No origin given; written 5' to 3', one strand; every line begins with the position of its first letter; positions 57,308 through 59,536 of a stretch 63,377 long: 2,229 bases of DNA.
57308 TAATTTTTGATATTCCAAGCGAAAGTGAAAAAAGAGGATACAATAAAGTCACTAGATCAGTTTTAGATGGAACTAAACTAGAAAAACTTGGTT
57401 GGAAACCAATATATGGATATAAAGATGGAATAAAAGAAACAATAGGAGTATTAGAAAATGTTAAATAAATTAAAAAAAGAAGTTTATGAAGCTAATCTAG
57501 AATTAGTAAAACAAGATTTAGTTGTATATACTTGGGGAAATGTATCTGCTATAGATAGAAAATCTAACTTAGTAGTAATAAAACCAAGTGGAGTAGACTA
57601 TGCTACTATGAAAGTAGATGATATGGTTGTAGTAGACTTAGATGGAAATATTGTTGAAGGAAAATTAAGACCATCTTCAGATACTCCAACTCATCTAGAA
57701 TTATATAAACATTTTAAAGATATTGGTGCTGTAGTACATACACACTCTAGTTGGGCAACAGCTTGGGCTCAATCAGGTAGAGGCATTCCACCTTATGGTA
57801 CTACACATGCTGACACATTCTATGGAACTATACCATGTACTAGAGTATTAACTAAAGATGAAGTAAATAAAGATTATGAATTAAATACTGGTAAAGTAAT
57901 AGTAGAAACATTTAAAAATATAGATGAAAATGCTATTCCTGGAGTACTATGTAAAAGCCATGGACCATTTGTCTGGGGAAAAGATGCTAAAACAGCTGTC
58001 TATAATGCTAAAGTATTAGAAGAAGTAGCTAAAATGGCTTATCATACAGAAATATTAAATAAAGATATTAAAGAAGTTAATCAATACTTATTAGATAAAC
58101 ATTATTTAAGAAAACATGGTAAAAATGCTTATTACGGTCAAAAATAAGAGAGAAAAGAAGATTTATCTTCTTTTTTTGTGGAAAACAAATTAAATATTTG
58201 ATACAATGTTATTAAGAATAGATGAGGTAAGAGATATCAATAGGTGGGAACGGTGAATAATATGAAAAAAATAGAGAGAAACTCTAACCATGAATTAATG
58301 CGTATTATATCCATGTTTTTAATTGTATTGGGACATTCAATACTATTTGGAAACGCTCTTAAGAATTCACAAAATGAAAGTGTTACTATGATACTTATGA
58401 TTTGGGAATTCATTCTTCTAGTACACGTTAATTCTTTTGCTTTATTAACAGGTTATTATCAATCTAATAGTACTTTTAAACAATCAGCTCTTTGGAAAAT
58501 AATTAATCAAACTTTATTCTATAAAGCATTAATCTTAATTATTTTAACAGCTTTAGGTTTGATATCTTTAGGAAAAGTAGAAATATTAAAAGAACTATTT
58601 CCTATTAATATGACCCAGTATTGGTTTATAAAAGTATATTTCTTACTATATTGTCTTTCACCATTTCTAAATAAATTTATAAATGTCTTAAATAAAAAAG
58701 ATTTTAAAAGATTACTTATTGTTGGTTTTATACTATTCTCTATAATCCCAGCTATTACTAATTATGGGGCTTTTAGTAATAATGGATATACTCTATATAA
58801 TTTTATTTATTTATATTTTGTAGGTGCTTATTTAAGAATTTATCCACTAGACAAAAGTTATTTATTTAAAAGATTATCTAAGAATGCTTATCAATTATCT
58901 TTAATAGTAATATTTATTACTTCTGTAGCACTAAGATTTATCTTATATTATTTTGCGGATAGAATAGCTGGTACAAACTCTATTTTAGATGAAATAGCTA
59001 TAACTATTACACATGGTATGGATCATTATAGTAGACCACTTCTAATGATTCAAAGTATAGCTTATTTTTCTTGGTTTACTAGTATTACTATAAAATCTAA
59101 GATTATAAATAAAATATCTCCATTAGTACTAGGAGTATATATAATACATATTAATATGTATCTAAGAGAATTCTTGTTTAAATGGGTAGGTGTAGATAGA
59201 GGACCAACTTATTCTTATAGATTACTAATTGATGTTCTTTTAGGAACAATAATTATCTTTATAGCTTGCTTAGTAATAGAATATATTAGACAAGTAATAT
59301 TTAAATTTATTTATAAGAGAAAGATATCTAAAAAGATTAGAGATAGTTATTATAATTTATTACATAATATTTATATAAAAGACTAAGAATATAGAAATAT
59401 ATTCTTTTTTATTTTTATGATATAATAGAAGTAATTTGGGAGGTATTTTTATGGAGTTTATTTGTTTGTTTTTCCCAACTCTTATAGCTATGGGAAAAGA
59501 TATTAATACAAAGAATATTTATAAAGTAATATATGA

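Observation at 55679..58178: Self-contained cytidylyltransferase / extended-SDR / AraD-epimerase operon: candidate route to an unusual CDP-pentitol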

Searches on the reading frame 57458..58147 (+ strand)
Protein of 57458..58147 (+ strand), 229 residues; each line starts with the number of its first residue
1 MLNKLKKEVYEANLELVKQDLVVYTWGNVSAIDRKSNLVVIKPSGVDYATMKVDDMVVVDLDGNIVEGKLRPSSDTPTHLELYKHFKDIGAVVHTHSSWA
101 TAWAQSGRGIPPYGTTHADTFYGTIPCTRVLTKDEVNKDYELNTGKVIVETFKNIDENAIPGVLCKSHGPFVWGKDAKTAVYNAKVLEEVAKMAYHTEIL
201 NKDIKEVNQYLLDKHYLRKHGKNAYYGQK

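Call 3: search_protein_families(library=pfam, proteins=[window:57458-58147:+])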
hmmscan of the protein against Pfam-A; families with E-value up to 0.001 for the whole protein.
window:57458-58147:+ (229 aa): 1 family
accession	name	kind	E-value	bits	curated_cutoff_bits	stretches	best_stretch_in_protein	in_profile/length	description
PF00596.27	Aldolase_II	-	1.7e-54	184.9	22.2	1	8-195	2-183/183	Class II Aldolase and Adducin N-terminal domain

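Call 4: search_protein_families(library=ncbifam, proteins=[window:57458-58147:+])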
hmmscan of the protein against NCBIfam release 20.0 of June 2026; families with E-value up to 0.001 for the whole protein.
window:57458-58147:+ (229 aa): 28 families (the best 25 are shown)
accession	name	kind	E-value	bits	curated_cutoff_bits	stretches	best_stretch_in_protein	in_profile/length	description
NF006047.0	PRK08193.1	subfamily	5.1e-118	392.7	257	1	1-229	1-231/231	L-ribulose-5-phosphate 4-epimerase AraD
TIGR00760.1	araD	equivalog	5.9e-117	388.8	389.1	1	1-228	1-228/228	L-ribulose-5-phosphate 4-epimerase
NF009003.0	PRK12348.1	subfamily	6.6e-115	382.5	331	1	2-229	1-228/228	L-ribulose-5-phosphate 4-epimerase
NF009625.0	PRK13145.1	equivalog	8.9e-104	346.1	369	1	2-229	5-234/235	L-ribulose-5-phosphate 4-epimerase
NF009002.0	PRK12347.1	subfamily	7.7e-103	342.7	386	1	1-228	1-231/231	L-ribulose-5-phosphate 4-epimerase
NF009691.0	PRK13213.1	equivalog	5.9e-90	300.7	489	1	1-228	1-231/231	L-ribulose-5-phosphate 4-epimerase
NF005123.0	PRK06557.1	subfamily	1.2e-63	214.7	251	1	1-228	8-222/223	L-ribulose-5-phosphate 4-epimerase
NF053831.1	RU1PAldHalo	equivalog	1e-28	100.2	300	1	21-201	19-186/208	ribulose-1-phosphate aldolase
NF005302.0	PRK06833.1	equivalog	3.6e-28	98.5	264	1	2-200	3-189/214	L-fuculose-phosphate aldolase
TIGR03328.1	salvage_mtnB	equivalog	3.6e-22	78.8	137.05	1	12-101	4-93/194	methylthioribulose 1-phosphate dehydratase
NF040649.1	FucA_Meth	equivalog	6.3e-22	78.4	250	1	13-198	10-177/179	L-fuculose phosphate aldolase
NF004527.0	PRK05874.1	equivalog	1.2e-21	77.3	308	1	6-128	8-131/218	L-fuculose-phosphate aldolase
NF006672.0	PRK09220.1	equivalog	6.6e-19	68.1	226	1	8-190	14-196/209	methylthioribulose 1-phosphate dehydratase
NF005984.0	PRK08087.1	subfamily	1.2e-17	64.4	264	1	3-197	4-184/215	L-fuculose-phosphate aldolase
NF043034.1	OxoTetrPhDc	equivalog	5.1e-17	62.3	250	1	4-197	4-188/205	3-oxo-tetronate 4-phosphate decarboxylase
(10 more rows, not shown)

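Call 11: search_solved_structures(query=window:57458-58147:+, max_evalue=0.00001, show_alignments=1)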
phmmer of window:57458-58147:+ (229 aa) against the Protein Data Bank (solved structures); distinct sequences matched with E-value up to 0.00001: 27.
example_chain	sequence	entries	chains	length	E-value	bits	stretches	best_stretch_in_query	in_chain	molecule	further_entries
1jdi_A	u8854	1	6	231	1.6e-85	289.5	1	1-228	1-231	L-RIBULOSE 5 PHOSPHATE 4-EPIMERASE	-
1k0w_A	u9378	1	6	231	7.9e-85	287.2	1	1-228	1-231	L-RIBULOSE 5 PHOSPHATE 4-EPIMERASE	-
6btd_A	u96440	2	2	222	1.4e-21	80.3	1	2-123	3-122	Fuculose phosphate aldolase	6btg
4c25_A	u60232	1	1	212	1.6e-20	76.9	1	5-105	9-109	L-FUCULOSE PHOSPHATE ALDOLASE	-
4c24_A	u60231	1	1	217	1.6e-20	76.8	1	5-106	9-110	L-FUCULOSE PHOSPHATE ALDOLASE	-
2irp_A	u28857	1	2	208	3.3e-12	49.6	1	7-190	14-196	Putative aldolase class 2 protein aq_1979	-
1dzw_P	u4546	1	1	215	2e-11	47.1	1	3-132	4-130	L-fuculose phosphate aldolase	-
1dzx_P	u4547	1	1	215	2.5e-11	46.8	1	3-130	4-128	L-fuculose phosphate aldolase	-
1fua_A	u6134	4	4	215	2.5e-11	46.8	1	3-130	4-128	L-FUCULOSE-1-PHOSPHATE ALDOLASE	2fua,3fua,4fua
1dzy_P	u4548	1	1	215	2.5e-11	46.8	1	3-130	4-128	L-FUCULOSE-1-PHOSPHATE ALDOLASE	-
1dzz_P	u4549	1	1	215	2.5e-11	46.7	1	3-130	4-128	L-fuculose phosphate aldolase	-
1dzv_P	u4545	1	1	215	2.5e-11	46.7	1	3-130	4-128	L-fuculose phosphate aldolase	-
1e46_P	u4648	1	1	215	4.4e-11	46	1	3-130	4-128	L-FUCULOSE 1-PHOSPHATE ALDOLASE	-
7x78_A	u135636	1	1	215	4.4e-11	46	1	3-130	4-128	L-fuculose phosphate aldolase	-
1e47_P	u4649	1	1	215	4.7e-11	45.9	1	3-130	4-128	L-FUCULOSE 1-PHOSPHATE ALDOLASE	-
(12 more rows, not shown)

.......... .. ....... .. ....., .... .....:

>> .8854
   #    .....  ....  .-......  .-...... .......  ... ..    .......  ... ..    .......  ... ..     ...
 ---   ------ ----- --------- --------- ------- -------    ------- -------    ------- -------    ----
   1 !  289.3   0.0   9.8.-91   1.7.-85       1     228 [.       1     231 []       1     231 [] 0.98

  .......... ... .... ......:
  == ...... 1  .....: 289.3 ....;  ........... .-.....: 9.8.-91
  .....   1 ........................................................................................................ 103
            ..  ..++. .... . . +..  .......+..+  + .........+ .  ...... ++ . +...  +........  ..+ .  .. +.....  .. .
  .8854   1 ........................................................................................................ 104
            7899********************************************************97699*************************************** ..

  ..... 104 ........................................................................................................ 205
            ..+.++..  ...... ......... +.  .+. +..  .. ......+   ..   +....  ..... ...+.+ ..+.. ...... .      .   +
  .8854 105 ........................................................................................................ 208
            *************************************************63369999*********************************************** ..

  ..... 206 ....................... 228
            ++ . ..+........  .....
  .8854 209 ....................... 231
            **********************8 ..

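Call 36: find_homologous_proteins(query=window:57458-58147:+, max_evalue=1e-30)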
Query window:57458-58147:+ (229 aa): 8000 proteins with E <= 1e-30 among 8000 candidates; the best 120 are listed.
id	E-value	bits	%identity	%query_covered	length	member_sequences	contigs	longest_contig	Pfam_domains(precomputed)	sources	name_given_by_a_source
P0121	6.9e-152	521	100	100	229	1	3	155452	PF00596.28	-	-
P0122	2.3e-151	520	100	100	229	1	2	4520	PF00596.28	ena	-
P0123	1.1e-132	459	88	100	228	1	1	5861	PF00596.28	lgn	-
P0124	4.0e-124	431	81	100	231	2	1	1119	PF00596.28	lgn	-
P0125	5.3e-116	404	75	100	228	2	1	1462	PF00596.28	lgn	-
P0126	1.8e-115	402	77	100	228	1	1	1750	PF00596.28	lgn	-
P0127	2.4e-115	402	76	100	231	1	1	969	PF00596.28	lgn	-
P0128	4.3e-115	401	77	100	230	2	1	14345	PF00596.28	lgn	-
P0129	9.0e-115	400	74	100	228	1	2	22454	PF00596.28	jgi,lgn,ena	-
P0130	3.8e-114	398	75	100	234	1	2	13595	PF00596.28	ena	-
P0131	4.1e-114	398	77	100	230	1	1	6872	PF00596.28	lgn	-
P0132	5.7e-114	397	75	100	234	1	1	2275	PF00596.28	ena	-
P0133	9.2e-114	397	76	100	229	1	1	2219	PF00596.28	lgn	-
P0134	2.2e-113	395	75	100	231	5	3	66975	PF00596.28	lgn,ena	-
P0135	2.9e-113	395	76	100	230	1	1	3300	PF00596.28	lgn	-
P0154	1.7e-108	379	73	100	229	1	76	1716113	PF00596.28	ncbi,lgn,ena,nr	ncbi:MAG TPA: L-ribulose-5-phosphate 4-epimerase [Firmicutes bacterium]|nr:L-ribulose-5-phosphate 4-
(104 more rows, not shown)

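Call 38: find_encoding_contigs(protein=P0123, flank=5000, max_places=2)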
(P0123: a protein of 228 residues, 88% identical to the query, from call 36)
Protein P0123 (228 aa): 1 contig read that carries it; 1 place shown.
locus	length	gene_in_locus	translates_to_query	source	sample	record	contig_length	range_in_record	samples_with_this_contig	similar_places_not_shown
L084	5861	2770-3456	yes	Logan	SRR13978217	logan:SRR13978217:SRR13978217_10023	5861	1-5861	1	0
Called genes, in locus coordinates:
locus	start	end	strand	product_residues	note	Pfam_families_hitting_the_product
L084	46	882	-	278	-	PF04991:LicD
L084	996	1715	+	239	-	PF01128:IspD, PF12804:NTP_transf_3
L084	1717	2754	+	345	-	PF01073:3Beta_HSD, PF01370:Epimerase, PF02719:Polysacc_synt_2, PF04321:RmlD_sub_bind (weak), PF13460:NAD_binding_10 (weak), PF16363:GDP_Man_Dehyd, PF07993:NAD_binding_4 (weak)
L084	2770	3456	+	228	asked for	PF00596:Aldolase_II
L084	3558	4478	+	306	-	PF00781:DAGK_cat, PF19279:YegS_C (weak)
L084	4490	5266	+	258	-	PF09997:DUF2238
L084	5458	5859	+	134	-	?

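Call 39: find_encoding_contigs(protein=P0128, flank=5000, max_places=2)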
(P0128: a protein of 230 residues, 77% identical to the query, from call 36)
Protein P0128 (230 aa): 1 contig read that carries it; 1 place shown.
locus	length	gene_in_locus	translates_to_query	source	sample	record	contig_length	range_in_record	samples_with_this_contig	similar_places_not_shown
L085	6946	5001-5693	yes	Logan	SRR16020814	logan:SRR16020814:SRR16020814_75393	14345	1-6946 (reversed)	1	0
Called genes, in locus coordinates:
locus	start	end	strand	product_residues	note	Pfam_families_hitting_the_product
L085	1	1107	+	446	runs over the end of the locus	PF04932:Wzy_C (weak)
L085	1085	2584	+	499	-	-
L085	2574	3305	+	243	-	PF05704:Caps_synth, PF12919:TcdA_TcdB (faint), PF04488:Gly_transf_sug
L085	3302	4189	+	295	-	PF00535:Glycos_transf_2, PF10111:Glyco_tranf_2_2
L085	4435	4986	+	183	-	PF25087:GMPPB_C (faint), PF00132:Hexapep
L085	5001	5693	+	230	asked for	PF00596:Aldolase_II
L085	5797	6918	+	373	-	PF02350:Epimerase_2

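Call 40: find_encoding_contigs(protein=P0134, flank=5000, max_places=2)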
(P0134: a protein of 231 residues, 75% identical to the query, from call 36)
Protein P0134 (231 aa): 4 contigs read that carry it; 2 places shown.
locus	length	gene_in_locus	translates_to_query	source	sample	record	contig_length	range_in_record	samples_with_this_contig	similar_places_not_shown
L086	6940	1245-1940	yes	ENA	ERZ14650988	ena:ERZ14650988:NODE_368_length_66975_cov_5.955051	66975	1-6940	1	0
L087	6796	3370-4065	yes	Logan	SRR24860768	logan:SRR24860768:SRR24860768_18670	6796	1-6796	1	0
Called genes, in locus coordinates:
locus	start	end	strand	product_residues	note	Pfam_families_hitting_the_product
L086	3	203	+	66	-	?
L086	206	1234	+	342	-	PF01073:3Beta_HSD, PF01370:Epimerase, PF04321:RmlD_sub_bind (weak), PF16363:GDP_Man_Dehyd, PF07993:NAD_binding_4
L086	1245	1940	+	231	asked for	PF00596:Aldolase_II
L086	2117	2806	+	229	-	PF02706:Wzz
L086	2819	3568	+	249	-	PF13614:AAA_31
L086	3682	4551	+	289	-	PF19700:DUF6198 (weak), PF02588:YitT_membrane, PF10035:DUF2179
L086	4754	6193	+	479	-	PF04326:SLFN_AlbA_2, PF13749:HATPase_c_4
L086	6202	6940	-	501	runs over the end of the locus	PF01266:DAO, PF13738:Pyr_redox_3 (faint), PF00355:Rieske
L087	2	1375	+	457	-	?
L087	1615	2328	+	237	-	PF01128:IspD, PF12804:NTP_transf_3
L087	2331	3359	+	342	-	PF01073:3Beta_HSD, PF01370:Epimerase, PF04321:RmlD_sub_bind (weak), PF16363:GDP_Man_Dehyd, PF07993:NAD_binding_4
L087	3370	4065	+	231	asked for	PF00596:Aldolase_II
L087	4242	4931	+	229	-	PF02706:Wzz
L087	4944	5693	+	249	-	PF13614:AAA_31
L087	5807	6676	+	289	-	PF19700:DUF6198 (weak), PF02588:YitT_membrane, PF10035:DUF2179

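Call 41: find_encoding_contigs(protein=P0154, flank=5000, max_places=2)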
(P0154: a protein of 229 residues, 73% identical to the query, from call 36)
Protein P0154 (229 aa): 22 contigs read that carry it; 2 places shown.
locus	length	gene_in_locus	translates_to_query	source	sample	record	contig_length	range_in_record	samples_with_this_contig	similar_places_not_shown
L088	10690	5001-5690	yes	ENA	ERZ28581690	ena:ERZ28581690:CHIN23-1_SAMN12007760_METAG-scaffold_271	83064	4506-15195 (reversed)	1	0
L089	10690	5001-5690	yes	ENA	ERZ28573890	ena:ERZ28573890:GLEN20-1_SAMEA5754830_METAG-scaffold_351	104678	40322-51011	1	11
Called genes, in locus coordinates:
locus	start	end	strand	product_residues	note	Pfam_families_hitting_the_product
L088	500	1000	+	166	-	-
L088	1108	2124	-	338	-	PF18152:DAHP_snth_FXD, PF00793:DAHP_synth_1, PF03102:NeuB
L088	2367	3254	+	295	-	PF10418:DHODB_Fe-S_bind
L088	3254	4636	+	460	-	PF14691:Fer4_20, PF01262:AlaDh_PNT_C (faint), PF01266:DAO (weak), PF01494:FAD_binding_3 (faint), PF03486:HI0933_like (faint), PF07992:Pyr_redox_2, PF13450:NAD_binding_8 (weak), PF00070:Pyr_redox, +3 more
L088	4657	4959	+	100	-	PF07876:Dabb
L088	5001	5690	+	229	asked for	PF00596:Aldolase_II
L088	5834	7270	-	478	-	PF03323:GerA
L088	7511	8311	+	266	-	PF02146:SIR2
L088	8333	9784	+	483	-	PF00749:tRNA-synt_1c, PF19269:Anticodon_2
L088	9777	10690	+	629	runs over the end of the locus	PF00580:UvrD-helicase, PF01443:Viral_helicase1 (faint), PF13245:AAA_19, PF13087:AAA_12 (faint), PF13361:UvrD_C, PF13538:UvrD_C_2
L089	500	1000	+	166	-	-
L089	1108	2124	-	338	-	PF18152:DAHP_snth_FXD, PF00793:DAHP_synth_1, PF03102:NeuB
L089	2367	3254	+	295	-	PF10418:DHODB_Fe-S_bind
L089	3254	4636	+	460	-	PF14691:Fer4_20, PF01262:AlaDh_PNT_C (faint), PF01266:DAO (weak), PF01494:FAD_binding_3 (faint), PF03486:HI0933_like (faint), PF07992:Pyr_redox_2, PF13450:NAD_binding_8 (weak), PF00070:Pyr_redox, +3 more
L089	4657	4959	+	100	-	PF07876:Dabb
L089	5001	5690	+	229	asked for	PF00596:Aldolase_II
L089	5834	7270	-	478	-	PF03323:GerA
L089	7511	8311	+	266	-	PF02146:SIR2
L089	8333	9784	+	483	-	PF00749:tRNA-synt_1c, PF19269:Anticodon_2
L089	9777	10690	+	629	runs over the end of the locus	PF00580:UvrD-helicase, PF01443:Viral_helicase1 (faint), PF13245:AAA_19, PF13087:AAA_12 (faint), PF13361:UvrD_C, PF13538:UvrD_C_2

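Call 42: find_related_loci(query=window:57458-58147:+, collection=metagenome_contigs, flank=6000)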
Query window:57458-58147:+ (229 aa) in metagenome_contigs; peptide patterns used: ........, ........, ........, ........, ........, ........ (x = any residue, [..] = any of these).
600 stretches matched a pattern (row limit reached: there are more); 537 encode a relative of the query (tblastn E <= 1e-3); the best 80 are kept; 80 distinct loci.
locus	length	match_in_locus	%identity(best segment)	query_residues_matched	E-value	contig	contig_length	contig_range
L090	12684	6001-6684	69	1-228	2e-108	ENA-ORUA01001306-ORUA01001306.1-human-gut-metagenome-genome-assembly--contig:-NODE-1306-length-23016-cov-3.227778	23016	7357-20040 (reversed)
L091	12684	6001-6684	69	1-228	2e-107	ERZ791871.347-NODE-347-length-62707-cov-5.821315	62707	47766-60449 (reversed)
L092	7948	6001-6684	69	1-228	2e-107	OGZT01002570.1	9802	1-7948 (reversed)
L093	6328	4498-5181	69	1-228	2e-107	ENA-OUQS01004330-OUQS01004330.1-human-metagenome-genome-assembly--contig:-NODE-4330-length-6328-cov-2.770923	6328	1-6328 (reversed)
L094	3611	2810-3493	69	1-228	4e-109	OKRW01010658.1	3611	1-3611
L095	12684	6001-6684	68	1-228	8e-107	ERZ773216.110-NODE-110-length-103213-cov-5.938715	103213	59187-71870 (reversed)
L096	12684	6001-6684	68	1-228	8e-107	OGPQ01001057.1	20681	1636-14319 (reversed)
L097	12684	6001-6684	68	1-228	6e-107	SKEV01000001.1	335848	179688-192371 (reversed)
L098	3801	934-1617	68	1-228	4e-108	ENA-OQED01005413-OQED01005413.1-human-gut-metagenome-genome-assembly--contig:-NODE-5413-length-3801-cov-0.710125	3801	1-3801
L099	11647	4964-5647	68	1-228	8e-107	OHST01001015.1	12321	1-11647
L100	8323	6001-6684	68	1-228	8e-107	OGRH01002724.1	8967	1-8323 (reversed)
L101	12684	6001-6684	68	1-228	8e-107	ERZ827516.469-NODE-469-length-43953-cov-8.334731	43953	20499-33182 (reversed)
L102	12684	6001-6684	68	1-228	8e-107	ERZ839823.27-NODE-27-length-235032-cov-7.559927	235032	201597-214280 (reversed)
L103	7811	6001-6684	68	1-228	8e-107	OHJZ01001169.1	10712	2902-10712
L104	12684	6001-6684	68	1-228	8e-107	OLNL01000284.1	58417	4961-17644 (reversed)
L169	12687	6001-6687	65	1-229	1e-102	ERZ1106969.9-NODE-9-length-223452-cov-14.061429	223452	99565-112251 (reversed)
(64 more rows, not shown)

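Call 47: search_protein_families(library=pfam, proteins=[L097:1745-2857:+, L097:2880-4376:+, L097:4394-5986:+, L097:6747-7763:+, L097:7906-9525:+, L169:2766-4259:+, L169:4275-5921:+], max_evalue=0.00001)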
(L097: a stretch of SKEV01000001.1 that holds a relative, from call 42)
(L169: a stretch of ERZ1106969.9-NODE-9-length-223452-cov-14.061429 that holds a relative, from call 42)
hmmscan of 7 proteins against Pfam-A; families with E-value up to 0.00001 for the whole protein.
L097:1745-2857:+ (370 aa): 4 families
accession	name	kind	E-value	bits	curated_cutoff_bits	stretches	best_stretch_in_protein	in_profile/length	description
PF13377.12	Peripla_BP_3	-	1.6e-27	97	26.5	1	201-364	2-167/167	Periplasmic binding protein-like domain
PF00392.27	GntR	-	2e-21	75.9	27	1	13-74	2-63/64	Bacterial regulatory proteins, gntR family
PF00532.27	Peripla_BP_1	-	6.4e-20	72.2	22.2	1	88-346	4-265/281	Periplasmic binding proteins and sugar binding domain of LacI family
PF13407.12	Peripla_BP_4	-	3.1e-11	43.8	35.1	1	88-309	1-220/258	Periplasmic binding protein domain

L097:2880-4376:+ (498 aa): 3 families
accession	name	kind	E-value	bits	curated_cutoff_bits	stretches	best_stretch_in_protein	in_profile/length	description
PF02610.21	AraA_N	-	1.3e-79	266.2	24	1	7-173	1-167/168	L-arabinose isomerase N-terminal domain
PF24856.1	AraA_central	-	1e-62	211.4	24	1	177-324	1-148/148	L-arabinose isomerase central domain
PF11762.14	Arabinose_Iso_C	-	1.8e-61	206.5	25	1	330-473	1-144/144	L-arabinose isomerase C-terminal domain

L097:4394-5986:+ (530 aa): 2 families
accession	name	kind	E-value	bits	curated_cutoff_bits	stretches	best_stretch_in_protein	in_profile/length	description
PF02782.22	FGGY_C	-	3e-37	128.8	27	1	274-473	2-197/198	FGGY family of carbohydrate kinases, C-terminal domain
PF00370.27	FGGY_N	-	9.6e-21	74.9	28.8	1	13-239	2-224/245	FGGY family of carbohydrate kinases, N-terminal domain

L097:6747-7763:+ (338 aa): 1 family
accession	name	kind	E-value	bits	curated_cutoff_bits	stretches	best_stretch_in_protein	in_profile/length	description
PF01263.26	Aldose_epim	-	2.1e-84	283.9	27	1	17-334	3-299/299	Aldose 1-epimerase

L097:7906-9525:+ (539 aa): 4 families
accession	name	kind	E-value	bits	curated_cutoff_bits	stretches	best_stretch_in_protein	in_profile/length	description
PF00072.30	Response_reg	-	4.8e-27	94.8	30.2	1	4-116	1-110/111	Response regulator receiver domain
PF12833.13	HTH_18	-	8.5e-24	84.1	33.6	1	459-537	2-80/80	Helix-turn-helix domain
PF00165.29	HTH_AraC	-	1.6e-22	79.5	26.6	2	446-486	3-42/42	Bacterial regulatory helix-turn-helix proteins, AraC family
PF17853.6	GGDEF_2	-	2.1e-07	31.6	24.5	1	163-290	6-114/116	GGDEF-like domain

L169:2766-4259:+ (497 aa): 3 families
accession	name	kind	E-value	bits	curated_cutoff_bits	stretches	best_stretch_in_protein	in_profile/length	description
PF02610.21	AraA_N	-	3.6e-79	264.8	24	1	6-172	1-167/168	L-arabinose isomerase N-terminal domain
PF11762.14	Arabinose_Iso_C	-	7.6e-63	211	25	1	329-472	1-144/144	L-arabinose isomerase C-terminal domain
PF24856.1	AraA_central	-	2.5e-61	206.9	24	1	176-323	1-148/148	L-arabinose isomerase central domain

L169:4275-5921:+ (548 aa): 2 families
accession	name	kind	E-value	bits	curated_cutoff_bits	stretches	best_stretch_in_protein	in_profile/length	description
PF02782.22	FGGY_C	-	1.7e-37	129.5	27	1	287-484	2-196/198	FGGY family of carbohydrate kinases, C-terminal domain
PF00370.27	FGGY_N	-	2.2e-17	63.9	28.8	1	26-252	2-224/245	FGGY family of carbohydrate kinases, N-terminal domain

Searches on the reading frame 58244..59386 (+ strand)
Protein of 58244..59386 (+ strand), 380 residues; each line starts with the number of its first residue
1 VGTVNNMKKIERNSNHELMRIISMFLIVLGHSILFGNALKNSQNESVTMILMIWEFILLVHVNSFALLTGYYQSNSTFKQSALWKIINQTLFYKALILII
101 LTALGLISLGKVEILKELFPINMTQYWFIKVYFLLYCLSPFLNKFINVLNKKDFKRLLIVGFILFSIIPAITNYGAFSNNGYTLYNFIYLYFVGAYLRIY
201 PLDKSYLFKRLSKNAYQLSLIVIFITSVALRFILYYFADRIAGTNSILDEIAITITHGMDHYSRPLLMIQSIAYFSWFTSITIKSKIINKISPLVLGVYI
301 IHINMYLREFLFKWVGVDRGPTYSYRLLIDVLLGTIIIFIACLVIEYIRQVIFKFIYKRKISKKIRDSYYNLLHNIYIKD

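Call 3: search_protein_families(library=pfam, proteins=[window:58244-59386:+])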
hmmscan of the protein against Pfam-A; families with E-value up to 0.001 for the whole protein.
window:58244-59386:+ (380 aa): 1 family
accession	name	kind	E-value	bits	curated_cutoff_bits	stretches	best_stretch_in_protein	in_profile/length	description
PF01757.29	Acyl_transf_3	-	1.2e-16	61.2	31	1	17-345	5-324/326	Acyltransferase domain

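Call 4: search_protein_families(library=ncbifam, proteins=[window:58244-59386:+])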
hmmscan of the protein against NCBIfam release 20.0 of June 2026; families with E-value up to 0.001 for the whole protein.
window:58244-59386:+ (380 aa): 0 families
